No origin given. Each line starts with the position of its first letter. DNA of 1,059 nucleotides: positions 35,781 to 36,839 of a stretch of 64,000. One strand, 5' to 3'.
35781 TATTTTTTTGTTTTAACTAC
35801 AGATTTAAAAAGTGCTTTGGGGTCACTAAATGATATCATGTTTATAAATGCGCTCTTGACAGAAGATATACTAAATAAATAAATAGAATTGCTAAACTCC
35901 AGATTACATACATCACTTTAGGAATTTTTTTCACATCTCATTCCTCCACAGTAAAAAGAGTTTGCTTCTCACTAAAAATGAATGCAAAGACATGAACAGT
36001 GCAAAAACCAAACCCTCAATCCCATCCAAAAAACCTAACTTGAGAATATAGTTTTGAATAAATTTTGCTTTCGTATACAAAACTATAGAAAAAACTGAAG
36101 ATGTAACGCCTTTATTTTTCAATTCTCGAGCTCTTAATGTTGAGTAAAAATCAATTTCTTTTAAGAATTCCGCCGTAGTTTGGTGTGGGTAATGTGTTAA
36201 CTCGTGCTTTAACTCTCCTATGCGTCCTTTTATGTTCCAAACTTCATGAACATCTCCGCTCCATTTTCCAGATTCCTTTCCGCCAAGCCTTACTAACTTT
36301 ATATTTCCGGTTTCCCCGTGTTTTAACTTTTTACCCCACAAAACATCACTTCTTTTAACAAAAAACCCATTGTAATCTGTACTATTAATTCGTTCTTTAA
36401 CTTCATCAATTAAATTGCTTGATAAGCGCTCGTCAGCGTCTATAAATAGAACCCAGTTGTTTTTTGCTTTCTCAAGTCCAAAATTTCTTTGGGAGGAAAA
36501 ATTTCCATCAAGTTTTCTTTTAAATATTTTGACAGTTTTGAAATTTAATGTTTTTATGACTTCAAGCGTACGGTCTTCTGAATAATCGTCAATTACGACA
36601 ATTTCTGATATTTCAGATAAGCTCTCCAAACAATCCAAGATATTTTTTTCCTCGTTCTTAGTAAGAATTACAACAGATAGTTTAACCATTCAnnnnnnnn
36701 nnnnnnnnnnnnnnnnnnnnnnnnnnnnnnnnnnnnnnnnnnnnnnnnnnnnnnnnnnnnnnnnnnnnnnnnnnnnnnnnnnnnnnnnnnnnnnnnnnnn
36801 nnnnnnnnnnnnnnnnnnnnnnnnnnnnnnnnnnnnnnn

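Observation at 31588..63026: A 31-kb envelope-glycosylation island with at least nine paralogous GT-C (PMT/ArnT-like) membrane glycosyltransferases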

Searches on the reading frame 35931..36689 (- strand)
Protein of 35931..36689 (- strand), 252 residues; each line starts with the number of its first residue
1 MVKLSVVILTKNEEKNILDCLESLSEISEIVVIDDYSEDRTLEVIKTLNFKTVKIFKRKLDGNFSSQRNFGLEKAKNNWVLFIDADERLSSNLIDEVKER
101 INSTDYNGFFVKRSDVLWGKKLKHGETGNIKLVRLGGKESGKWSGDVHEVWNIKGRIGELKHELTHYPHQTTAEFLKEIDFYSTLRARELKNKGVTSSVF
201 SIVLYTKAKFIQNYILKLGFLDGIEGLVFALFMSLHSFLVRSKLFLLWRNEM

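Call 4: search_protein_families(library=pfam, proteins=[window:35931-36689:-], max_evalue=0.01)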
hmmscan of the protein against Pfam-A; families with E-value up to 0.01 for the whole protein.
window:35931-36689:- (252 aa): 4 families
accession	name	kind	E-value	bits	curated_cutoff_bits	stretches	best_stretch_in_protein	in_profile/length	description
PF00535.33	Glycos_transf_2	-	1.6e-22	80.7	23.3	1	5-125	1-127/168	Glycosyl transferase family 2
PF10111.15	Glyco_tranf_2_2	-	4.3e-10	40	27.3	1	5-97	1-102/276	Glycosyltransferase like family 2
PF13704.12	Glyco_tranf_2_4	-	2.3e-05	25.2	27.5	1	11-89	1-84/98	Glycosyl transferase family 2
PF13641.12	Glyco_tranf_2_3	-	0.00011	22.8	27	1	4-107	3-117/230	Glycosyltransferase like family 2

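Call 53: search_protein_families(library=ncbifam, proteins=[window:35931-36689:-], max_evalue=0.00001)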
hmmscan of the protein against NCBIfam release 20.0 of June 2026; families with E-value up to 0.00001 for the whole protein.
window:35931-36689:- (252 aa): 10 families
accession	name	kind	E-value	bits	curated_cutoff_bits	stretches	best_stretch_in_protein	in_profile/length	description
TIGR04195.1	S_glycosyl_SunS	equivalog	2.3e-15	56.4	350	1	6-92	61-146/421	SunS family peptide S-glycosyltransferase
TIGR04283.1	glyco_like_mftF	equivalog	1.4e-14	54.2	182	1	4-110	1-107/221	TIGR04283 family arsenosugar biosynthesis glycosyltransferase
NF007482.0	PRK10073.1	equivalog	4.8e-11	42.2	423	1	3-95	7-104/334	glycosyltransferase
TIGR03965.1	mycofact_glyco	equivalog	5.7e-09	35.4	280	1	4-88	76-166/467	mycofactocin biosynthesis glycosyltransferase MftF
NF041875.1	EPS_EpsD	equivalog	2.5e-08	33.7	370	1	4-96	1-99/325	exopolysaccharide biosynthesis glycosyltransferase EpsD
NF045692.1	OglycostaseCruG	equivalog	2.5e-07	30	600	1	3-106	42-157/386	2'-O-glycosyltransferase CruG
NF047683.1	TeichurnBiosyTuaG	equivalog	3.6e-07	30.1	400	1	5-105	9-115/252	teichuronic acid biosynthesis protein TuaG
NF050050.1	ProtGlycPglI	equivalog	4.2e-07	29.6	500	1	1-102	1-109/306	GalNAc(5)-diNAcBac-PP-undecaprenol beta-1,3-glucosyltransferase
NF038302.1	EPS_HpsE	equivalog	2.3e-06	26.8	300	1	3-99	2-109/307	hormogonium polysaccharide biosynthesis glycosyltransferase HpsE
TIGR03937.1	PgaC_IcaA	equivalog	4e-06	26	422.3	1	3-92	46-141/407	poly-beta-1,6-N-acetyl-D-glucosamine synthase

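Call 87: search_solved_structures(query=window:35931-36689:-, max_evalue=0.00001)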
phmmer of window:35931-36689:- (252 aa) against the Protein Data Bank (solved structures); distinct sequences matched with E-value up to 0.00001: 7.
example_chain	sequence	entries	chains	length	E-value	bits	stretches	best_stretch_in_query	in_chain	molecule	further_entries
22ao_A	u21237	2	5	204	8.2e-14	55.2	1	4-129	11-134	GmaR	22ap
7msn_A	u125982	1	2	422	1.9e-11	47.5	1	8-92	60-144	SPbeta prophage-derived glycosyltransferase SunS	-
7msp_A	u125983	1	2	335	5.3e-11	46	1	8-92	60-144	SPbeta prophage-derived glycosyltransferase SunS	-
7msk_A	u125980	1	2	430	3.8e-09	39.9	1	6-89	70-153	Glyco_trans_2-like domain-containing protein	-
5tze_C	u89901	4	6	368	2.6e-08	37.2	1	3-99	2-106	Glycosyl transferase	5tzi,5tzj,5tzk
5tz8_A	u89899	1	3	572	6.2e-08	36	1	3-98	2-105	Glycosyl transferase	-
6h1j_A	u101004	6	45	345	2.7e-06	30.6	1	25-97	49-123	Probable ss-1,3-N-acetylglucosaminyltransferase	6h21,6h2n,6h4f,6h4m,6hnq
